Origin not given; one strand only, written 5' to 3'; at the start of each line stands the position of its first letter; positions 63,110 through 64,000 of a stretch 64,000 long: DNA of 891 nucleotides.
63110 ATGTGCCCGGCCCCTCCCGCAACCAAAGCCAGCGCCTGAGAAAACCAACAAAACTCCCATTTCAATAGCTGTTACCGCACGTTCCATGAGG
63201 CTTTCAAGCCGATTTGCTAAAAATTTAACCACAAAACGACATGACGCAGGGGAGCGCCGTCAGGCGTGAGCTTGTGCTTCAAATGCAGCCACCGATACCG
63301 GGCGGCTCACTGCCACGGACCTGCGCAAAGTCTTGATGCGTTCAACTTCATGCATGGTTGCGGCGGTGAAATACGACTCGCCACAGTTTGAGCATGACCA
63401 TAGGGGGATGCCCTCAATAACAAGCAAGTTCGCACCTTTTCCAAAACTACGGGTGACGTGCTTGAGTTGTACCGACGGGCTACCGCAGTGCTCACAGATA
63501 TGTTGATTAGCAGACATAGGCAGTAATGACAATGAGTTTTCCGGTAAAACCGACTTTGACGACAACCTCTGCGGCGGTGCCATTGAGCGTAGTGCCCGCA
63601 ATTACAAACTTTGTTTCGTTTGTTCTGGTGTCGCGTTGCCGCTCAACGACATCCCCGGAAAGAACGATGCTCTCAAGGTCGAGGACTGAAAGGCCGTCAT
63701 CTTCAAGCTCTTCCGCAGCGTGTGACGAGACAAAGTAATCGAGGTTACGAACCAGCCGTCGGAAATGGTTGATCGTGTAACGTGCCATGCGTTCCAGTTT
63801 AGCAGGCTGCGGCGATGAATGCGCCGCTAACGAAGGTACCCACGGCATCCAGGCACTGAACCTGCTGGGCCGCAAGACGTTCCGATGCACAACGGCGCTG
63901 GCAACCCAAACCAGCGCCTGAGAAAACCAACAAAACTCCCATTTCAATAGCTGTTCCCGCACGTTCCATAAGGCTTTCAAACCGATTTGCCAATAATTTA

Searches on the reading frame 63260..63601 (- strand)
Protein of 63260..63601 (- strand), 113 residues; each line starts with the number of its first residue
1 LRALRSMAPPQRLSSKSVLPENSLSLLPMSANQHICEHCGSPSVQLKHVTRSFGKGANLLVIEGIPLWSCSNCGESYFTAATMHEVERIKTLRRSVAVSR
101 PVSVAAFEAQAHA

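Call 44: search_protein_families(library=pfam, proteins=[window:63260-63601:-], max_evalue=0.01)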
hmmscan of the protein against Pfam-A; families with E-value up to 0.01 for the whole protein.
window:63260-63601:- (113 aa): 2 families
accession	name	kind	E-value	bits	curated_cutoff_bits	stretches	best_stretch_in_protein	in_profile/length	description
PF15731.11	MqsA_antitoxin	-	0.0043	17.6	30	1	36-98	3-66/131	Antitoxin component of bacterial toxin-antitoxin system, MqsA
PF05710.17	Coiled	-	0.0054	18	21.4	0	3-58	6-64/90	Coiled coil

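Call 74: search_protein_families(library=padloc, proteins=[window:63260-63601:-], max_evalue=0.001)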
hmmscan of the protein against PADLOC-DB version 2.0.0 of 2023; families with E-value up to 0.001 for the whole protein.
window:63260-63601:- (113 aa): 0 families

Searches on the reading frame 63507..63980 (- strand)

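Call 44: search_protein_families(library=pfam, proteins=[window:63507-63980:-], max_evalue=0.01)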
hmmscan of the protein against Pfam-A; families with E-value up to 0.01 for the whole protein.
window:63507-63980:- (157 aa): 1 family
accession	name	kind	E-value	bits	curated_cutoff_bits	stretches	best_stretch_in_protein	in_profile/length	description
PF14076.12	DUF4258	-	5.5e-11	43.1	25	1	85-155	2-70/71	Domain of unknown function (DUF4258)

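Call 74: search_protein_families(library=padloc, proteins=[window:63507-63980:-], max_evalue=0.001)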
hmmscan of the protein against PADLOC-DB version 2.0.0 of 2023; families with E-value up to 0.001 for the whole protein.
window:63507-63980:- (157 aa): 0 families
